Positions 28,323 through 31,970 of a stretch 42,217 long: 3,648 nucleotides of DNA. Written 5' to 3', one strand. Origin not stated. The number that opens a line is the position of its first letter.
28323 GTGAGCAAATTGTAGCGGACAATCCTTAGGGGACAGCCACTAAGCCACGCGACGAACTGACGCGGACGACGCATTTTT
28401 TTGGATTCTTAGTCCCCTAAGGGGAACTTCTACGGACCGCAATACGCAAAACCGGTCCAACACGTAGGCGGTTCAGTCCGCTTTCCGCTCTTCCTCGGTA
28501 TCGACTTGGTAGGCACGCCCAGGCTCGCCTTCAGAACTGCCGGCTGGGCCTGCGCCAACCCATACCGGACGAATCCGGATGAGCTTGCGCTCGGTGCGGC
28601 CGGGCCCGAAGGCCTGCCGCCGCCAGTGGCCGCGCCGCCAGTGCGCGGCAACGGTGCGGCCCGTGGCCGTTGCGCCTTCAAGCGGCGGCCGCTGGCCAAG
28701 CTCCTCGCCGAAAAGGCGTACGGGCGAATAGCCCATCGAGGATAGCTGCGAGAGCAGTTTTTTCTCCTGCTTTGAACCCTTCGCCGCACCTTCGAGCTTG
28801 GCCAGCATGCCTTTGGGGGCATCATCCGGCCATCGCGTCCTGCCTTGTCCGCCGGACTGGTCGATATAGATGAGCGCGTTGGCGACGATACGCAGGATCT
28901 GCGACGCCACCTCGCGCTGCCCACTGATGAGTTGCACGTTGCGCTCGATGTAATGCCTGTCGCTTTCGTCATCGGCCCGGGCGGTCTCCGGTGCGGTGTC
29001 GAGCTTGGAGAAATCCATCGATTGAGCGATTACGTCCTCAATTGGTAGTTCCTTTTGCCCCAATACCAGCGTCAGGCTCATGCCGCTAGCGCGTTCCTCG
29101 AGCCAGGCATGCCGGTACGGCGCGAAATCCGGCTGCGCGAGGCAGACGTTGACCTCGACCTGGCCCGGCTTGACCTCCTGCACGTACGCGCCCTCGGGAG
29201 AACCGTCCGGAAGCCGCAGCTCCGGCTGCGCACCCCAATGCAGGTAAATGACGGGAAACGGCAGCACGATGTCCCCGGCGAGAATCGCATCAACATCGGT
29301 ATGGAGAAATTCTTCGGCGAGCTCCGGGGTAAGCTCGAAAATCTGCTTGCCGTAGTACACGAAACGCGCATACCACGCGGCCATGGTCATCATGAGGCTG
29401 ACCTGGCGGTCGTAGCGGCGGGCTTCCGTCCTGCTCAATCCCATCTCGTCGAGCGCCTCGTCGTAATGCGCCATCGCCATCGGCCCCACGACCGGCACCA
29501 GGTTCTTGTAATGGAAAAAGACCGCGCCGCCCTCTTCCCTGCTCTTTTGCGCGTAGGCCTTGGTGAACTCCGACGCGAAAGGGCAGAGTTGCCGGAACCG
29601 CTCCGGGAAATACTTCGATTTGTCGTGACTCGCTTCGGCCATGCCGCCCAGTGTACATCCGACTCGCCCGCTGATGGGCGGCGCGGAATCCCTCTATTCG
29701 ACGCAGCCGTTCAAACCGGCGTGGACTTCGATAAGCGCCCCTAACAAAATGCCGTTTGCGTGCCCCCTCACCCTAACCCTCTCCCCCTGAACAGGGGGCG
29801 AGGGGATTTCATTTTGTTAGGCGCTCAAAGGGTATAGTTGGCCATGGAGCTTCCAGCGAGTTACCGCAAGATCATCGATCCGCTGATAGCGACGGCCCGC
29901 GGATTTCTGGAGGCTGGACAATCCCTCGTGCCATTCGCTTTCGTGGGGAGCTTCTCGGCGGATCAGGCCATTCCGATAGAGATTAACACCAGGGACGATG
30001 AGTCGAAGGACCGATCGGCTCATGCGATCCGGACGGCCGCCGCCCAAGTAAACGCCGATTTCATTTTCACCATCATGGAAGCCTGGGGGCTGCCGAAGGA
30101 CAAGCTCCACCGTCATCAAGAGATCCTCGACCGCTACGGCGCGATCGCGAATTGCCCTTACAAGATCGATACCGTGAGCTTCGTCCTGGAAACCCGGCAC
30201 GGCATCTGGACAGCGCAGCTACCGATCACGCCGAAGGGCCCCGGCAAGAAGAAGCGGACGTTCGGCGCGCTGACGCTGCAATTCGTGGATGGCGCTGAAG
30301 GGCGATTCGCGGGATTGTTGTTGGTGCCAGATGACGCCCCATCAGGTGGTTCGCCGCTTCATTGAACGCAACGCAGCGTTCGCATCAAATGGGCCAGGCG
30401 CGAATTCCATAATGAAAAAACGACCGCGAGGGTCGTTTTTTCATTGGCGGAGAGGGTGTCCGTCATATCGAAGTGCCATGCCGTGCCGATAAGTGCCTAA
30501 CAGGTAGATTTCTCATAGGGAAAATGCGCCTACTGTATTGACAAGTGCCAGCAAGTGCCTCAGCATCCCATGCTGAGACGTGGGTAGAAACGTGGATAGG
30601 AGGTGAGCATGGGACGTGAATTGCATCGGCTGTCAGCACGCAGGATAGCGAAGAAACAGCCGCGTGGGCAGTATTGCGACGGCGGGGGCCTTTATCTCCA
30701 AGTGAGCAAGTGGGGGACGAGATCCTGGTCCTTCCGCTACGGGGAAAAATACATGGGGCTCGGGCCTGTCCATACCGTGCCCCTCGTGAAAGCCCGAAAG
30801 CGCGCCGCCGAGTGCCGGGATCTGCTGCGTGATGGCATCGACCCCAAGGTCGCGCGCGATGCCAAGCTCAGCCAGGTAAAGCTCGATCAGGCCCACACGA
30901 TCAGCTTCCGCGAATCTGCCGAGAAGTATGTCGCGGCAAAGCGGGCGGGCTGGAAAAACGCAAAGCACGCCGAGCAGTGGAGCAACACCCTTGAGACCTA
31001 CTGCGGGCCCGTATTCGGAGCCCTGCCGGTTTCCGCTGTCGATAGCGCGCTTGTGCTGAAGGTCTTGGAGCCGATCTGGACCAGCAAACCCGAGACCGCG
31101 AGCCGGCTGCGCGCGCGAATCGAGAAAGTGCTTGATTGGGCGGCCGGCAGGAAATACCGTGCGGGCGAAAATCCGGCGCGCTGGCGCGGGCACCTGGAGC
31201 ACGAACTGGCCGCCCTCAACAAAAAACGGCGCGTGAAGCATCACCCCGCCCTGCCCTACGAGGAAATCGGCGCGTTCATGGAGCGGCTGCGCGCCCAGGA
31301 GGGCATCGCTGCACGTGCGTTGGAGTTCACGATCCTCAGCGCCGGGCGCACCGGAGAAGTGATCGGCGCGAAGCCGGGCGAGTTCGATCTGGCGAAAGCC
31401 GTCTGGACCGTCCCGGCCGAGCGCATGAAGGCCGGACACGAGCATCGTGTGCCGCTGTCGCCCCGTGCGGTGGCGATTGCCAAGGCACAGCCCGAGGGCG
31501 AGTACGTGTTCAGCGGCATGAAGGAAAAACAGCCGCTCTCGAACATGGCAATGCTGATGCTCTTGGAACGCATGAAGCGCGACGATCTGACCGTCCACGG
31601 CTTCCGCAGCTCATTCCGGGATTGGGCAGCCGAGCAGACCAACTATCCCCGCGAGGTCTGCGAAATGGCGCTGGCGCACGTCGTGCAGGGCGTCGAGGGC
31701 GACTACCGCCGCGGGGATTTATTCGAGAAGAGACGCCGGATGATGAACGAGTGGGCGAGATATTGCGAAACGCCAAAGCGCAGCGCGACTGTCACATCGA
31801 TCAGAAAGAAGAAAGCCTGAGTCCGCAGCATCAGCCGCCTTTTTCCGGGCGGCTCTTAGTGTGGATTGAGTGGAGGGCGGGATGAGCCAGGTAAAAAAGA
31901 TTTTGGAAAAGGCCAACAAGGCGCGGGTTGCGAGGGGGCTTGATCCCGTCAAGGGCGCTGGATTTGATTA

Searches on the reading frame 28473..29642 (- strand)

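Call 22: search_protein_families(library=pfam, proteins=[window:28473-29642:-], max_evalue=0.001)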
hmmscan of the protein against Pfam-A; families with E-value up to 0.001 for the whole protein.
window:28473-29642:- (389 aa): 0 families

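Call 56: search_protein_families(library=phrogs, proteins=[window:28473-29642:-], max_evalue=0.01)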
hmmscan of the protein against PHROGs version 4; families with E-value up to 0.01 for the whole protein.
window:28473-29642:- (389 aa): 1 family
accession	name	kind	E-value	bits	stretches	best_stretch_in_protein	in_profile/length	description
phrog_15934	-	unknown function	0.00016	22.4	1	327-361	251-286/305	-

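Call 92: search_protein_families(library=padloc, proteins=[window:28473-29642:-], max_evalue=0.00001)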
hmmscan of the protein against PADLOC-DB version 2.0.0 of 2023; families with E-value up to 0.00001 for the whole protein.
window:28473-29642:- (389 aa): 0 families

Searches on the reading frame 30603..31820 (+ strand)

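Call 38: search_protein_families(library=pfam, proteins=[window:30603-31820:+], max_evalue=0.001)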
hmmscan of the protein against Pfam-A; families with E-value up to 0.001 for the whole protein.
window:30603-31820:+ (405 aa): 3 families
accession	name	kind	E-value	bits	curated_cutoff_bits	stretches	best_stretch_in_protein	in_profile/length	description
PF22022.2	Phage_int_M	-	5.2e-30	104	27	1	102-197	1-96/96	Phage integrase central domain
PF13356.12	Arm-DNA-bind_3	-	2.8e-17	63.1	27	1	10-87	1-82/83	Arm DNA-binding domain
PF00589.27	Phage_integrase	-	1.7e-07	31.6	27.1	1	223-359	9-156/172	Phage integrase family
